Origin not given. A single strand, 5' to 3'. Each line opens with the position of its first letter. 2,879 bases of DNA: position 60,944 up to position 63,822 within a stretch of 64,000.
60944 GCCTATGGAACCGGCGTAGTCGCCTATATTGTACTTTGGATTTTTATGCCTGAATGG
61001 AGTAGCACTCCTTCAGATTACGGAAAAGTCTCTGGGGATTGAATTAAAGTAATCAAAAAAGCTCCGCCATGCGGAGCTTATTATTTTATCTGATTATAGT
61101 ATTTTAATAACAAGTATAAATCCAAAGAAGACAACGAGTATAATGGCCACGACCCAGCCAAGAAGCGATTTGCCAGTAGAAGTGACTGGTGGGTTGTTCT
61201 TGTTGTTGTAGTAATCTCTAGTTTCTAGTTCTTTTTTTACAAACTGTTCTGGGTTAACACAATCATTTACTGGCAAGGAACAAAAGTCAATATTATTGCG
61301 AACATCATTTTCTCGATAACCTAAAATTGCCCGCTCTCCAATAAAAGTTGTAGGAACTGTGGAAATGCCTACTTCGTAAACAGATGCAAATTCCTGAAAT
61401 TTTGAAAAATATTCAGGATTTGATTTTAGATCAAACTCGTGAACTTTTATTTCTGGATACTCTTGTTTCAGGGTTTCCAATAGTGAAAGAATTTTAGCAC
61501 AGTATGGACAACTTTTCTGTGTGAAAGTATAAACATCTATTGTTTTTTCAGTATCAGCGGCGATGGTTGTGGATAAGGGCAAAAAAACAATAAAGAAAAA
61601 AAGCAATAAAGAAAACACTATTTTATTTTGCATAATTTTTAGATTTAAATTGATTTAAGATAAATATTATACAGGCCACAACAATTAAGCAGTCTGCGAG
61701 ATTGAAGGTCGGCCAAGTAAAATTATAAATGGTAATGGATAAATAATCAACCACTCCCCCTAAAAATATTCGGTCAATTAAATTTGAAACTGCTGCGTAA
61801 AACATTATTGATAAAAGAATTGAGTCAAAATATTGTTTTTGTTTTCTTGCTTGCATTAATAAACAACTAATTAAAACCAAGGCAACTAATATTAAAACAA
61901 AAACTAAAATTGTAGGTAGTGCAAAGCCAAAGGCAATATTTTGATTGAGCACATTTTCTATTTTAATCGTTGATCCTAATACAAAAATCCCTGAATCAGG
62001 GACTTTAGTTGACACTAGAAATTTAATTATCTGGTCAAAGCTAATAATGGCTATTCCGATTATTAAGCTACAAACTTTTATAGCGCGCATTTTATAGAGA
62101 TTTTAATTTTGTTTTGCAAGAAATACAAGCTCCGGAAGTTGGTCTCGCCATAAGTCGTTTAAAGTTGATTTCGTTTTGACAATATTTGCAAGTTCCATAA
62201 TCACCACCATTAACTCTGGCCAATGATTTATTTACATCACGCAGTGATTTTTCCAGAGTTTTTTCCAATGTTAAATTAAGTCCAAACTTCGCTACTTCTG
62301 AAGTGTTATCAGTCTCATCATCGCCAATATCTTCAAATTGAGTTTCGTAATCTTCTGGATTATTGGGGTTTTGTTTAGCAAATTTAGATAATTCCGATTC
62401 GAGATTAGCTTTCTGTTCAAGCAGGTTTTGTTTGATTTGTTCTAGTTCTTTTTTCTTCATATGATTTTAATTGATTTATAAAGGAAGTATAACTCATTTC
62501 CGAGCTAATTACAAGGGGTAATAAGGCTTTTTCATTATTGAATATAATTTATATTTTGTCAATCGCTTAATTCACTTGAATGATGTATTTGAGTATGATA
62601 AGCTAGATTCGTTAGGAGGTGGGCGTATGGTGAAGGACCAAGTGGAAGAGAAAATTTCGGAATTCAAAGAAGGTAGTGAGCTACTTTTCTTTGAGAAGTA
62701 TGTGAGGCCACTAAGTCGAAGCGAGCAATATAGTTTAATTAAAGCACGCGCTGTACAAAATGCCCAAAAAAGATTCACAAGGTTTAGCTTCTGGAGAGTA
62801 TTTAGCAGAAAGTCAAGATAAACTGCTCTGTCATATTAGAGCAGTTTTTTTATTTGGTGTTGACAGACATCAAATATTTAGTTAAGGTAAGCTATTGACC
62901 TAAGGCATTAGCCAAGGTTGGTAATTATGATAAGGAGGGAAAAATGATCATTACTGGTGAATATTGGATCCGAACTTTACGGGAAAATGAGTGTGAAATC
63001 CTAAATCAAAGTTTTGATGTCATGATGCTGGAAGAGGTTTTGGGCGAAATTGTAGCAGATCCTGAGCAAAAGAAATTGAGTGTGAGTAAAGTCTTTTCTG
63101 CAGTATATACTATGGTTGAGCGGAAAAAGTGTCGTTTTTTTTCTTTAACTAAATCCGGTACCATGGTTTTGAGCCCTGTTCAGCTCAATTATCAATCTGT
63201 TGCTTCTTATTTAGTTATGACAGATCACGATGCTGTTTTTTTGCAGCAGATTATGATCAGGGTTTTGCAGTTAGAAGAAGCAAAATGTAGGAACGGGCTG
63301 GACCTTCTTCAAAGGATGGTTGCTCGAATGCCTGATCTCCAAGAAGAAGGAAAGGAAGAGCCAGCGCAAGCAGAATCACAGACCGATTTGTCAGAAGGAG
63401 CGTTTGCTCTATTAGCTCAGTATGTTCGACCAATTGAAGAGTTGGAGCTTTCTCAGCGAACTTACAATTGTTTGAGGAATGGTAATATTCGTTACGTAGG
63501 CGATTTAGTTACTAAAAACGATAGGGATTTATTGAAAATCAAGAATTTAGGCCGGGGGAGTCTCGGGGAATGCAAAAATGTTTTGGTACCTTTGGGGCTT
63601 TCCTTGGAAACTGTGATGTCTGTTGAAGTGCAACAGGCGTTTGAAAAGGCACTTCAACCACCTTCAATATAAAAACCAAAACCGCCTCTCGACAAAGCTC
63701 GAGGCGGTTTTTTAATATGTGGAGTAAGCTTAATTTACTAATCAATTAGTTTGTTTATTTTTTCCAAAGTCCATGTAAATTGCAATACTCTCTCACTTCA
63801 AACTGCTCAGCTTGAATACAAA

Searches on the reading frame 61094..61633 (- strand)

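Call 11: search_protein_families(library=pfam, proteins=[window:61094-61633:-], max_evalue=0.001)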
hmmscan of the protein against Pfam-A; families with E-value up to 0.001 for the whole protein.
window:61094-61633:- (179 aa): 3 families
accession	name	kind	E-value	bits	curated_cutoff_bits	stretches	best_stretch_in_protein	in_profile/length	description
PF00462.30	Glutaredoxin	-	1.5e-09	38.4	22.9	1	37-102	4-59/60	Glutaredoxin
PF14595.12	Thioredoxin_9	-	0.0002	21.7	25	1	26-81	37-92/129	Thioredoxin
PF13098.12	Thioredoxin_2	-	0.00026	21.7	27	1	34-102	9-85/104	Thioredoxin-like domain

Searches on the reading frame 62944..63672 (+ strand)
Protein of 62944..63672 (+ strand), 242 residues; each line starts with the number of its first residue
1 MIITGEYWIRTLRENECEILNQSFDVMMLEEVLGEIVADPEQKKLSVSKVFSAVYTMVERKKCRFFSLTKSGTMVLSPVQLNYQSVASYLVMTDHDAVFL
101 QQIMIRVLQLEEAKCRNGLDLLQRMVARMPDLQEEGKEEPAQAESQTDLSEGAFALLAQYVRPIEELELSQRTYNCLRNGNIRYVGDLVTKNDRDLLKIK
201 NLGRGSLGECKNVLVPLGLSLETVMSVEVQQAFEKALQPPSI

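Call 11: search_protein_families(library=pfam, proteins=[window:62944-63672:+], max_evalue=0.001)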
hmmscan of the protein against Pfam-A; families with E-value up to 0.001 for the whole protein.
window:62944-63672:+ (242 aa): 1 family
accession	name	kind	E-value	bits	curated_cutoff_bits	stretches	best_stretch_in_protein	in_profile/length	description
PF03118.21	RNA_pol_A_CTD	-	4.1e-20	71.7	23.8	1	160-214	11-65/67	Bacterial RNA polymerase, alpha chain C terminal domain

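Call 28: find_encoding_contigs(protein=window:62944-63672:+, flank=10000, max_places=2)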
Protein window:62944-63672:+ (242 aa): 22 contigs read that carry it; 2 places shown.
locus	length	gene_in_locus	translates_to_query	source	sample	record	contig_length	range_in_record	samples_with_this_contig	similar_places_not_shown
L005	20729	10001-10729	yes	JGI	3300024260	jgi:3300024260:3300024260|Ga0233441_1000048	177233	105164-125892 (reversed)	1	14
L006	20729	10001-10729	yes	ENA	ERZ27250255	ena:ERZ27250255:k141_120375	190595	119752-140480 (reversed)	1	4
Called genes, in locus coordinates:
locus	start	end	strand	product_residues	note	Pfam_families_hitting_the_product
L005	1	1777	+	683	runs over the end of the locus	PF01145:Band_7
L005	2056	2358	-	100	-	PF01541:GIY-YIG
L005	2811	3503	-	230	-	PF22935:RM44_endonuclase (weak), PF14622:Ribonucleas_3_3, PF00636:Ribonuclease_3, PF00035:dsrm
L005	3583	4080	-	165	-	PF01029:NusB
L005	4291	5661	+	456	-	PF01476:LysM, PF23473:LysM3_LYK4_5 (faint), PF01476:LysM, PF01551:Peptidase_M23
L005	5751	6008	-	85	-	-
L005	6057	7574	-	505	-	PF05362:Lon_C (weak), PF13541:ChlI, PF00493:MCM, PF05496:RuvB_N (faint), PF00158:Sigma54_activat (faint), PF01078:Mg_chelatase, PF07728:AAA_5, PF13335:Mg_chelatase_C, +1 more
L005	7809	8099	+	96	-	PF04024:PspC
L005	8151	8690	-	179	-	PF00462:Glutaredoxin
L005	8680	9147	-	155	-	PF01252:Peptidase_A8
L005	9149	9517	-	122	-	PF01258:zf-dskA_traR (weak)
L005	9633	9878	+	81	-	-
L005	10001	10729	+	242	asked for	PF03118:RNA_pol_A_CTD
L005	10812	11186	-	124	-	PF06397:Desulfoferrod_N, PF01880:Desulfoferrodox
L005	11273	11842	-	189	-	PF00210:Ferritin, PF02915:Rubrerythrin, PF21349:RUBY_RBDX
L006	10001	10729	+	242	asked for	PF03118:RNA_pol_A_CTD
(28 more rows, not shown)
